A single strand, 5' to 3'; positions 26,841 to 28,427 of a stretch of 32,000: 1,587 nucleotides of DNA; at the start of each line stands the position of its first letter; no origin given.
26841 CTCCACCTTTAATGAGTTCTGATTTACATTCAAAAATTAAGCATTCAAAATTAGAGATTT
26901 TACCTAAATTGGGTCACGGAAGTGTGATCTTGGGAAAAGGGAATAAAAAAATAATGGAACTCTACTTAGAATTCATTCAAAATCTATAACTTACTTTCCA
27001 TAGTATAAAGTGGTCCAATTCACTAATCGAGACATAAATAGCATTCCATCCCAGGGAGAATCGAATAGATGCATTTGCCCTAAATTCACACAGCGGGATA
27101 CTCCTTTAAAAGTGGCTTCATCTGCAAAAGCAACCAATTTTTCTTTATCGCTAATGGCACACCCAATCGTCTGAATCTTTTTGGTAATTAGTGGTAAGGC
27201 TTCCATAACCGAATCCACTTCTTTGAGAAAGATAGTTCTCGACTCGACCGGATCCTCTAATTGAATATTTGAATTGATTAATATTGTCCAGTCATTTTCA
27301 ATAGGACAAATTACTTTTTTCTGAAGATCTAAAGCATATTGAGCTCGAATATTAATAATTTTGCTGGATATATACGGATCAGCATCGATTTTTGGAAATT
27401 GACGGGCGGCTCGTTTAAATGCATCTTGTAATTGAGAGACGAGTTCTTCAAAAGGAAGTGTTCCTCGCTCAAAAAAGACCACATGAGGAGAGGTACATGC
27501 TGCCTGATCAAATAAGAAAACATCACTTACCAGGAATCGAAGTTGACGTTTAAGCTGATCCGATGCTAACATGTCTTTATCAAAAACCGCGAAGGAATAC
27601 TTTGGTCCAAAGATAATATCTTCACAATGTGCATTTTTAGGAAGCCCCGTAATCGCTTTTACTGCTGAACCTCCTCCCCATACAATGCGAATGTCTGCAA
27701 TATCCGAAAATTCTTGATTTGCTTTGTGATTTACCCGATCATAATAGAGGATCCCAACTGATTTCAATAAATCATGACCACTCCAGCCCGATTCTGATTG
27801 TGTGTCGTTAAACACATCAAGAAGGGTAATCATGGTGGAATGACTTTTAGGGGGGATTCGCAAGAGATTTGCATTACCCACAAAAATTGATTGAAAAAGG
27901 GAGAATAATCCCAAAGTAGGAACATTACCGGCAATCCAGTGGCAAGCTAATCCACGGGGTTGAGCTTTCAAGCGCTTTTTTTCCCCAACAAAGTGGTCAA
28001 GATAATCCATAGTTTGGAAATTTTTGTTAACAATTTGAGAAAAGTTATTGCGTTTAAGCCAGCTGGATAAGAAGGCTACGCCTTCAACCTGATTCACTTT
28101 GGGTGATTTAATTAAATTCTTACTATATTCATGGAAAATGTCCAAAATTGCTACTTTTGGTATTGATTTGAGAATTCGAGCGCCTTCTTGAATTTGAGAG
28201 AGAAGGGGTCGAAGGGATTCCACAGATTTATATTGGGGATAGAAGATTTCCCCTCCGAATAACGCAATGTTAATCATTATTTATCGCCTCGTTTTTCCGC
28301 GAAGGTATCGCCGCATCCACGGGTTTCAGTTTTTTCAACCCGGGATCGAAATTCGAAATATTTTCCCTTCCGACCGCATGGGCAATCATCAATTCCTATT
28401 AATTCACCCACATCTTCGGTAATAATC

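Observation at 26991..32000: Carrier-protein-type acyl activation/reduction cassette (AMP-ligase, Fe-ADH, LuxE-like, LuxC-like) in an archaeal-looking genome, with the carrier protein predicted just off the right edge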

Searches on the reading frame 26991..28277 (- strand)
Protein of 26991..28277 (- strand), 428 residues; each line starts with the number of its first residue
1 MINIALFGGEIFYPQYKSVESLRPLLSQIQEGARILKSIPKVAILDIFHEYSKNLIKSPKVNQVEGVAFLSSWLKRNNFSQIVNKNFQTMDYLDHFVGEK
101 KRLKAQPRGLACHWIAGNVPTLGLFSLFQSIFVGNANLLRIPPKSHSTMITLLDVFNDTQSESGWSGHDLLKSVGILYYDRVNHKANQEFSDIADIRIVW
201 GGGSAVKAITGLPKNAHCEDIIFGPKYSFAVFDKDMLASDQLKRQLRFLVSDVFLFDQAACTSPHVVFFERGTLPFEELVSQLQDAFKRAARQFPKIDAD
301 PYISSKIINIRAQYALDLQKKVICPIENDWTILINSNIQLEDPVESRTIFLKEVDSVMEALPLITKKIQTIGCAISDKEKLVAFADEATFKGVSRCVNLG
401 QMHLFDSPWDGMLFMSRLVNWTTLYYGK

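Call 3: search_protein_families(library=pfam, proteins=[window:26991-28277:-], max_evalue=0.01)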
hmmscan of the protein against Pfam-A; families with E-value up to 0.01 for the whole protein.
window:26991-28277:- (428 aa): 1 family
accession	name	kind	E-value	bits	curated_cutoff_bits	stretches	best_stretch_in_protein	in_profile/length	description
PF05893.19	LuxC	-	3.8e-71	240.5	21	1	56-421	33-401/401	Acyl-CoA reductase (LuxC)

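Call 9: search_protein_families(library=ncbifam, proteins=[window:26991-28277:-], max_evalue=0.001)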
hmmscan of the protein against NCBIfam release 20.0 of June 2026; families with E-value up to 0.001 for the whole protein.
window:26991-28277:- (428 aa): 1 family
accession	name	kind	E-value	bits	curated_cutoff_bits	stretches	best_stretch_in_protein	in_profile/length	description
NF052251.1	LCFA_red_LuxC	equivalog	3.6e-30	104.9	750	1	76-422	109-445/478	long-chain-fatty-acyl-CoA reductase LuxC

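Call 12: find_homologous_proteins(query=window:26991-28277:-, max_evalue=1e-10)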
Query window:26991-28277:- (428 aa): 373 proteins with E <= 1e-10 among 5355 candidates; the best 120 are listed.
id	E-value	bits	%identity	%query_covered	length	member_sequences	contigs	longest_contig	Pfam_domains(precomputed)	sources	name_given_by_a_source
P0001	5.2e-285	963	99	100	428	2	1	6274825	PF05893.20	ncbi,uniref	ncbi:acyl-CoA reductase [Candidatus Lokiarchaeum ossiferum]|uniref:acyl-CoA reductase n=1 Tax=Candid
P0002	7.1e-255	864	86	100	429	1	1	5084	PF05893.20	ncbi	-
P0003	2.0e-219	747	75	100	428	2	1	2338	PF05893.20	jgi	-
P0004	6.9e-217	739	74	100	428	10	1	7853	PF05893.20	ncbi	-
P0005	3.2e-215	733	74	100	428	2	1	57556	PF05893.20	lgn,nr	nr:Acyl-CoA reductase (LuxC) [Candidatus Prometheoarchaeum syntrophicum]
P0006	7.7e-198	676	66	99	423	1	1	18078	PF05893.20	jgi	jgi:hypothetical protein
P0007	4.5e-197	673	66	100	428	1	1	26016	PF05893.20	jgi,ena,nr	nr:acyl-CoA reductase [Candidatus Sigynarchaeota archaeon]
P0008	7.9e-194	663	65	100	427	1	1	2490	PF05893.20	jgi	jgi:hypothetical protein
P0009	1.1e-193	662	66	100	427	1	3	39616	PF05893.20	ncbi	ncbi:MAG: acyl-CoA reductase [Promethearchaeota archaeon]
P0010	1.2e-192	659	64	100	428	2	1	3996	PF05893.20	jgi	-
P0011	7.0e-192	656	65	99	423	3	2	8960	PF05893.20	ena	-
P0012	7.0e-192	656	65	99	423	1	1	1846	PF05893.20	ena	-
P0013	1.6e-191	655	64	100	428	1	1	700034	PF05893.20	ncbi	-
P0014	1.5e-189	648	63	100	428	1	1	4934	PF05893.20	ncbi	ncbi:MAG: acyl-CoA reductase [Candidatus Hermodarchaeota archaeon]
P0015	5.5e-188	643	63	100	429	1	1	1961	PF05893.20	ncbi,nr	ncbi:MAG: acyl-CoA reductase [archaeon]|nr:acyl-CoA reductase [archaeon]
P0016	1.4e-187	642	63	100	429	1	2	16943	PF05893.20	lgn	-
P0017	2.5e-186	638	66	93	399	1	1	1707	PF05893.20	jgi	jgi:hypothetical protein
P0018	1.6e-185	635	62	100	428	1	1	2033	PF05893.20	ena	-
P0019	2.6e-185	635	62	100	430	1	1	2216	PF05893.20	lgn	-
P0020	3.0e-185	634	63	100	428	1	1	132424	PF05893.20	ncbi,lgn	-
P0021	3.7e-185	634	62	100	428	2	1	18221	PF05893.20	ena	-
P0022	6.2e-185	633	61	100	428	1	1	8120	PF05893.20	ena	-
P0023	5.2e-184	630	63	100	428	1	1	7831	PF05893.20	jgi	jgi:hypothetical protein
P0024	9.4e-182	623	60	100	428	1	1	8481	PF05893.20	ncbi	-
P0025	1.1e-181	623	61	100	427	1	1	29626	PF05893.20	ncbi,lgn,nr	ncbi:MAG: acyl-CoA reductase [Candidatus Lokiarchaeota archaeon]|nr:acyl-CoA reductase [Candidatus L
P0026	2.1e-181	622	60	100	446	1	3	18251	PF05893.20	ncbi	ncbi:MAG: acyl-CoA reductase [Promethearchaeota archaeon]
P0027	2.5e-181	621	62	100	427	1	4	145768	PF05893.20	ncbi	ncbi:MAG: acyl-CoA reductase [Candidatus Sigynarchaeota archaeon]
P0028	6.3e-181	620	62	100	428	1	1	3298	PF05893.20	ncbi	-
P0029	8.8e-181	620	62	100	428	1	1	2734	PF05893.20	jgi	jgi:hypothetical protein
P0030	9.1e-181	620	59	100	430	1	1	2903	PF05893.20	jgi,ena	-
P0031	1.4e-180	619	61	100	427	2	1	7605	PF05893.20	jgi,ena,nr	nr:acyl-CoA reductase [Candidatus Sigynarchaeum springense]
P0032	2.2e-180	618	63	100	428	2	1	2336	PF05893.20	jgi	jgi:hypothetical protein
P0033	8.7e-180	616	60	100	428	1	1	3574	PF05893.20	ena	-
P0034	4.5e-176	604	60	100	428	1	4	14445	PF05893.20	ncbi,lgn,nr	ncbi:MAG: acyl-CoA reductase [Candidatus Lokiarchaeota archaeon]|nr:acyl-CoA reductase [Candidatus L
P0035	1.3e-175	603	59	100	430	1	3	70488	PF05893.20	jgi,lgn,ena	jgi:hypothetical protein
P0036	3.2e-175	601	62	100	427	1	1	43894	PF05893.20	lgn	-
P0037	5.5e-136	472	53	91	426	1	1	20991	PF05893.20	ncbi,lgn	ncbi:MAG: acyl-CoA reductase [Promethearchaeota archaeon]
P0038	8.1e-136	471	50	99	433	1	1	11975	PF05893.20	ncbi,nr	ncbi:MAG: acyl-CoA reductase [Candidatus Helarchaeota archaeon]|nr:acyl-CoA reductase [Candidatus He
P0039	7.4e-135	468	48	99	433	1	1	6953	PF05893.20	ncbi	ncbi:MAG: acyl-CoA reductase [Candidatus Hodarchaeota archaeon]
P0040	1.4e-134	467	49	99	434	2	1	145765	PF05893.20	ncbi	ncbi:MAG: acyl-CoA reductase [Candidatus Helarchaeota archaeon]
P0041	1.6e-133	464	49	96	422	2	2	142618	PF05893.20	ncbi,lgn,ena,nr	ncbi:MAG: acyl-CoA reductase [Candidatus Helarchaeota archaeon]|nr:acyl-CoA reductase [Candidatus He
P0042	4.9e-133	462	49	98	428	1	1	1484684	PF05893.20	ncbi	-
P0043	1.5e-132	461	49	99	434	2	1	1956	PF05893.20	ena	-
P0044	6.8e-132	459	49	96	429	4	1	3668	PF05893.20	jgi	-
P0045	1.1e-130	455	48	95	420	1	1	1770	PF05893.20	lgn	-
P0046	1.6e-130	454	47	99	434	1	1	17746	PF05893.20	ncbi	-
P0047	4.9e-130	452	53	88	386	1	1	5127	PF05893.20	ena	-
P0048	1.7e-129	451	49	96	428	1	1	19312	PF05893.20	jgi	jgi:hypothetical protein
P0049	3.4e-129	450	48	96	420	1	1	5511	PF05893.20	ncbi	-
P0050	5.9e-129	449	49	96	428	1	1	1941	PF05893.20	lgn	-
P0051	1.9e-128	447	49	95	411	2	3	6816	PF05893.20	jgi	jgi:hypothetical protein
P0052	3.8e-128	446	51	93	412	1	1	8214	PF05893.20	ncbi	ncbi:MAG: acyl-CoA reductase [Candidatus Sifarchaeia archaeon]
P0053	4.2e-128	446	50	95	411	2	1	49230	PF05893.20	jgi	jgi:hypothetical protein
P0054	2.2e-127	444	48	94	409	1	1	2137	PF05893.20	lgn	-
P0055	3.3e-127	443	47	96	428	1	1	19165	PF05893.20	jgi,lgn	-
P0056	1.0e-126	442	52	90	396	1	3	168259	PF05893.20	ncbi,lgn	ncbi:MAG: acyl-CoA reductase [Candidatus Thorarchaeota archaeon]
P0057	1.6e-126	441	49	91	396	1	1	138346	PF05893.20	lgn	-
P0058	7.1e-126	439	52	88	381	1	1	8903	PF05893.20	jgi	jgi:hypothetical protein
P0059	9.4e-125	435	50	91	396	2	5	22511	PF05893.20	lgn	-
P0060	5.3e-124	433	49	91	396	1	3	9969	PF05893.20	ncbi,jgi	ncbi:MAG: acyl-CoA reductase [Candidatus Thorarchaeota archaeon]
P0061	7.7e-123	429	47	97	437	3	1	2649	PF05893.20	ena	-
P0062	3.1e-122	427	54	82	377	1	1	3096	PF05893.20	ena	-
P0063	8.3e-122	425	47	97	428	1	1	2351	PF05893.20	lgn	-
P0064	1.8e-121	424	47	97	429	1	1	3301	PF05893.20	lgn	-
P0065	1.8e-121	424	48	93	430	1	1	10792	PF05893.20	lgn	-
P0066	2.2e-121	424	49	95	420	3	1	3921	PF05893.20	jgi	-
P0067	6.1e-121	422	45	99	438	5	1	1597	PF05893.20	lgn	-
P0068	1.6e-120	421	45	99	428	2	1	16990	PF05893.20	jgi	-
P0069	1.8e-120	421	46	99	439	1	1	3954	PF05893.20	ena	-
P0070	2.6e-120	420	45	99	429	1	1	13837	PF05893.20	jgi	-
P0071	4.7e-120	420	46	98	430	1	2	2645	PF05893.20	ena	-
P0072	7.9e-120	419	49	95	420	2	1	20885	PF05893.20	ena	-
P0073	1.6e-119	418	44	98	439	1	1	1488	PF05893.20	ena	-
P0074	2.4e-119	417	49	95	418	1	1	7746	PF05893.20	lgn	-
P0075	1.7e-118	414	46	92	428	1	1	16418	PF05893.20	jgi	jgi:hypothetical protein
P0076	7.7e-118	412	44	99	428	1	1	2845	PF05893.20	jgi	jgi:hypothetical protein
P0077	1.0e-117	412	48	94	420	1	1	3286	PF05893.20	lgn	-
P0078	1.2e-117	412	43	99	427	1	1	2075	PF05893.20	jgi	jgi:hypothetical protein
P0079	1.1e-116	408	44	93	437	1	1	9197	PF05893.20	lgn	-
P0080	1.4e-116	408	44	99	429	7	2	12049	PF05893.20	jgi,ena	-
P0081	2.7e-116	407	44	99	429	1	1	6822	PF05893.20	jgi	jgi:hypothetical protein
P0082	9.3e-116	405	44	99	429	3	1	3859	PF05893.20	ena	-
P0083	2.1e-115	404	45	98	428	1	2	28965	PF05893.20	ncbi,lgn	-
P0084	3.1e-115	404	47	89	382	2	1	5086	PF05893.20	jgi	jgi:hypothetical protein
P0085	5.9e-115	403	46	93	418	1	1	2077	PF05893.20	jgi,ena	-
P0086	8.8e-114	399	44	97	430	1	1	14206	PF05893.20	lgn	-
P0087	4.0e-112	393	41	99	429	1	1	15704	PF05893.20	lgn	-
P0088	7.1e-111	389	42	97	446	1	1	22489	PF05893.20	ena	-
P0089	3.4e-110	387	42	99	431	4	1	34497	PF05893.20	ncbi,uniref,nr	ncbi:acyl-CoA reductase [Clostridium arbusti]|uniref:acyl-CoA reductase n=1 Tax=Clostridium arbusti 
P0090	4.7e-108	380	42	97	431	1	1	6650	PF05893.20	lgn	-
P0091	6.1e-108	380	43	98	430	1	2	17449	PF05893.20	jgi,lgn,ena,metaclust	metaclust:\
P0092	2.8e-107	377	42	95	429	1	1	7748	PF05893.20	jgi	jgi:hypothetical protein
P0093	3.9e-107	377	44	95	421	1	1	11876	PF05893.20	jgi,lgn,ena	-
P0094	5.0e-107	377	43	97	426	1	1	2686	PF05893.20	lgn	-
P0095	6.4e-107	376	44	94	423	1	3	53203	PF05893.20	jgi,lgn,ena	jgi:hypothetical protein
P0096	1.3e-106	375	42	99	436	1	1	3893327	PF05893.20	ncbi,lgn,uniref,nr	ncbi:acyl-CoA reductase [Clostridium sp. MB40-C1]|uniref:acyl-CoA reductase n=1 Tax=Clostridium sp. 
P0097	2.3e-106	374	42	99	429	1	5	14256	PF05893.20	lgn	-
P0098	3.7e-106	374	42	99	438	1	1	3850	PF05893.20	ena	-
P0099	8.8e-106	373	42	96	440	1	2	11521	PF05893.20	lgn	-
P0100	1.2e-105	372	43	99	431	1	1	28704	PF05893.20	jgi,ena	-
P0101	3.1e-105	371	43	96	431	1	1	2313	PF05893.20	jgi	jgi:hypothetical protein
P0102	3.2e-105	371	43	98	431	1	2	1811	PF05893.20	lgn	-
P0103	3.8e-105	370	42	99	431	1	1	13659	PF05893.20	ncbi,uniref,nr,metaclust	ncbi:acyl-CoA reductase [Clostridium tyrobutyricum]|uniref:acyl-CoA reductase n=1 Tax=Clostridium ty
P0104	4.2e-105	370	41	99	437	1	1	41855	PF05893.20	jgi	jgi:hypothetical protein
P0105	5.1e-105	370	43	98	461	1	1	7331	PF05893.20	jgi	jgi:hypothetical protein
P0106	9.0e-105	369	41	99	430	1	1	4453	PF05893.20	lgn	-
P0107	1.9e-104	368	43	96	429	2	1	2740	PF05893.20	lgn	-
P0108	4.5e-104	367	42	98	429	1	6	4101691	PF05893.20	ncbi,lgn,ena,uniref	ncbi:acyl-CoA reductase [Clostridium sp. BJN0013]|uniref:acyl-CoA reductase n=1 Tax=Clostridium sp. 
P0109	7.5e-104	366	42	97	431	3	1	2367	PF05893.20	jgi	-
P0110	7.8e-104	366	41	99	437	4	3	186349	PF05893.20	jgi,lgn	jgi:hypothetical protein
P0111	1.3e-103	365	42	93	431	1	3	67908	PF05893.20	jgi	-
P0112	2.6e-103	364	42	99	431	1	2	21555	PF05893.20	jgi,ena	-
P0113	3.9e-103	364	42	99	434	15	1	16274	PF05893.20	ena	-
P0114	5.8e-103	363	41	99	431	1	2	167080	PF05893.20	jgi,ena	-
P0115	2.4e-102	361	42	99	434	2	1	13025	PF05893.20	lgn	-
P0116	3.5e-102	361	40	99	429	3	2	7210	PF05893.20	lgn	-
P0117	4.2e-102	360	41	99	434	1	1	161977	PF05893.20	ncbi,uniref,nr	ncbi:acyl-CoA reductase [Clostridium frigoris]|uniref:Acyl-CoA reductase n=1 Tax=Clostridium frigori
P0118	4.5e-102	360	41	97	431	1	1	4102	PF05893.20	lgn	-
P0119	4.5e-102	360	41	99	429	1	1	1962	PF05893.20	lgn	-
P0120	6.1e-102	360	43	98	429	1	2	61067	PF05893.20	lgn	-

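Call 13: find_encoding_contigs(protein=P0001, flank=10000, max_places=2)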
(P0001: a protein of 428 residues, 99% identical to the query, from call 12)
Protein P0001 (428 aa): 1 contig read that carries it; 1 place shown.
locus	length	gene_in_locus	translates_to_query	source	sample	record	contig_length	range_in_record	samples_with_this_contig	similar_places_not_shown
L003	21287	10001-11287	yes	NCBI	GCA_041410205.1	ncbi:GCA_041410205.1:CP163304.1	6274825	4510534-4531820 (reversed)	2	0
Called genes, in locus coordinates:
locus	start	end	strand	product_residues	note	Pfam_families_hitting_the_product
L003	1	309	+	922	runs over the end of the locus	PF01364:Peptidase_C25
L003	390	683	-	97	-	PF10974:DUF2804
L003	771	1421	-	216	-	PF10974:DUF2804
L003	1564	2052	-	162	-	-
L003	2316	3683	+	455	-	PF00953:Glycos_transf_4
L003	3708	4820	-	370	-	PF04007:DUF354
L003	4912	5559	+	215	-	PF25084:LbH_EIF2B, PF24894:Hexapep_GlmU (faint), PF00132:Hexapep, PF25087:GMPPB_C (faint), PF00132:Hexapep, PF25084:LbH_EIF2B (weak), PF00132:Hexapep (weak), PF14602:Hexapep_2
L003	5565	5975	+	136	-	PF01575:MaoC_dehydratas, PF13452:FAS1_DH_region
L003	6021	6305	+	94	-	PF00550:PP-binding (weak)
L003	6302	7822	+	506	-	PF00501:AMP-binding, PF13193:AMP-binding_C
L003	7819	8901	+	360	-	PF00465:Fe-ADH, PF13685:Fe-ADH_2 (faint), PF25137:ADH_Fe_C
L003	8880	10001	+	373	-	PF04443:LuxE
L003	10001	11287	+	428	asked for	PF05893:LuxC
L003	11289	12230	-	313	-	PF00561:Abhydrolase_1, PF12146:Hydrolase_4 (faint)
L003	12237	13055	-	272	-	-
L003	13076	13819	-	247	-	-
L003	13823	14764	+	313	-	PF00561:Abhydrolase_1, PF12146:Hydrolase_4 (weak), PF12697:Abhydrolase_6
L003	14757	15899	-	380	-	PF00155:Aminotran_1_2 (weak), PF01041:DegT_DnrJ_EryC1, PF01053:Cys_Met_Meta_PP (faint), PF01212:Beta_elim_lyase (weak)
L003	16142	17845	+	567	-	PF01154:HMG_CoA_synt_N, PF00108:Thiolase_N (faint), PF08540:HMG_CoA_synt_C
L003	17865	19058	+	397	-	PF22700:MVD-like_N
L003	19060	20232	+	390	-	PF00368:HMG-CoA_red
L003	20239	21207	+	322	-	PF00288:GHMP_kinases_N, PF08544:GHMP_kinases_C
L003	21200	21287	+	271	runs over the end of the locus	PF00696:AA_kinase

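Call 14: find_encoding_contigs(protein=P0005, flank=10000, max_places=2)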
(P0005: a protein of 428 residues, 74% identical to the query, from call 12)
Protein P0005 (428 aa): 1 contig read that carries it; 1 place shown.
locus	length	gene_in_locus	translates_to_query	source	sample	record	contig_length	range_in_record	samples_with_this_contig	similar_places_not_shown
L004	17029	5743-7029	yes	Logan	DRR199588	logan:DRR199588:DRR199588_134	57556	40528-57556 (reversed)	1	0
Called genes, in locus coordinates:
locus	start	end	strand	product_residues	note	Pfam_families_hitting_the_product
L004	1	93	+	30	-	?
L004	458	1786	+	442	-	PF00953:Glycos_transf_4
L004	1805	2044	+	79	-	PF00550:PP-binding (weak)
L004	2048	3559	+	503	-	PF00501:AMP-binding, PF13193:AMP-binding_C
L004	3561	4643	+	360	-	PF00465:Fe-ADH, PF13685:Fe-ADH_2 (faint), PF25137:ADH_Fe_C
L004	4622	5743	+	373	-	PF04443:LuxE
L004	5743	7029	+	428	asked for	PF05893:LuxC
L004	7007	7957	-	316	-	PF00561:Abhydrolase_1, PF12146:Hydrolase_4 (faint)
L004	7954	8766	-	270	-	PF01648:ACPS (weak)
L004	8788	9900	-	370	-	PF04007:DUF354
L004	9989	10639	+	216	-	PF25084:LbH_EIF2B, PF00132:Hexapep, PF25087:GMPPB_C, PF00132:Hexapep, PF25084:LbH_EIF2B (weak), PF00132:Hexapep (weak), PF14602:Hexapep_2 (weak)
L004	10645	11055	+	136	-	PF01575:MaoC_dehydratas, PF13452:FAS1_DH_region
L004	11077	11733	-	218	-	-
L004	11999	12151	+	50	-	-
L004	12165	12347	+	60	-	-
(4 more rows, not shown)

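Call 22: find_related_loci(query=A2, collection=genome_contigs, flank=10000)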
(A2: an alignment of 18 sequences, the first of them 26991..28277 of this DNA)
Query A2 (428 aa) in genome_contigs; peptide patterns used: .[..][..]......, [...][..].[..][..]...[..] (x = any residue, [..] = any of these).
148 stretches matched a pattern; 107 encode a relative of the query (tblastn E <= 1e-3); the best 80 are kept; 80 distinct loci.
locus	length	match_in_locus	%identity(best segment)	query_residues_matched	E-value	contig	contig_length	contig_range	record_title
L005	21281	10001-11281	74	2-428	0e+0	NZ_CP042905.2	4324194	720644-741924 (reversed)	Promethearchaeum syntrophicum strain MK-D1 chromosome, complete genome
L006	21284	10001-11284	64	1-428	0e+0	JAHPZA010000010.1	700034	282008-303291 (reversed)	MAG: Promethearchaeota archaeon isolate LW40_45 NODE_9_length_700034_cov_20.986657, whole genome shotgun sequence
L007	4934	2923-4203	63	1-427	0e+0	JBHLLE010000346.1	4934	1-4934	MAG: Candidatus Hermodarchaeota archaeon isolate DZ1M.378 DZ1M.378@93420, whole genome shotgun sequence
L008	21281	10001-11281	61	1-428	0e+0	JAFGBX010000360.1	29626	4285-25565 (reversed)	MAG: Promethearchaeota archaeon isolate Zod_Metabat.1055 k87_10719286, whole genome shotgun sequence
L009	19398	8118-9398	62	1-428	0e+0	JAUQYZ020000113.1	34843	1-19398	MAG: Candidatus Sigynarchaeum springense isolate SQRJ_234 k255_1043648, whole genome shotgun sequence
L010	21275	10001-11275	50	1-424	3e-136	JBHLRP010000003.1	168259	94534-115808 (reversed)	MAG: Candidatus Thorarchaeota archaeon isolate TM1S.110 TM1S.110@44, whole genome shotgun sequence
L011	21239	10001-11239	49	12-424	2e-134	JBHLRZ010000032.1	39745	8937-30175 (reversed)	MAG: Candidatus Thorarchaeota archaeon isolate TM2M.152 TM2M.152@1512, whole genome shotgun sequence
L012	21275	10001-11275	49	1-425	5e-140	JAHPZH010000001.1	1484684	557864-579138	MAG: Candidatus Helarchaeota archaeon isolate LW55_61 NODE_2_length_1484684_cov_14.972108, whole genome shotgun sequence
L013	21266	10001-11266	45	2-424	2e-127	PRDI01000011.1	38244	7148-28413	MAG: Candidatus Thorarchaeota archaeon isolate OWC3 Thor_OWC3_011, whole genome shotgun sequence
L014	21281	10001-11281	42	1-424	1e-116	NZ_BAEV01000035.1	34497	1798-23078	Clostridium arbusti SL206, whole genome shotgun sequence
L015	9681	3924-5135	44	25-424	6e-115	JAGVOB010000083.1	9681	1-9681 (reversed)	MAG: Candidatus Omnitrophota bacterium isolate DeMMO3_15 c_000000016815, whole genome shotgun sequence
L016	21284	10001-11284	42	1-424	3e-110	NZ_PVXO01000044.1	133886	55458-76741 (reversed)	Clostridium liquoris strain DSM 100320 CLLI_contig000044, whole genome shotgun sequence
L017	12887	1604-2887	42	1-424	4e-110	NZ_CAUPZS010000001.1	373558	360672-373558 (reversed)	MAG: uncultured Clostridium sp. isolate ERR9969075_bin.7_MetaWRAP_v1.3_MAG ERZ21615759.9, whole genome shotgun sequence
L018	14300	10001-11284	41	1-424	1e-109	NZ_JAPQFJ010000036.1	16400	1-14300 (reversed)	Clostridium brassicae strain ZC22-4 spades_K_17_127_36, whole genome shotgun sequence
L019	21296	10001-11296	42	1-428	1e-109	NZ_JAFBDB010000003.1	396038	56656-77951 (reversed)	Clostridium pascui strain DSM 10365 Ga0454005_03, whole genome shotgun sequence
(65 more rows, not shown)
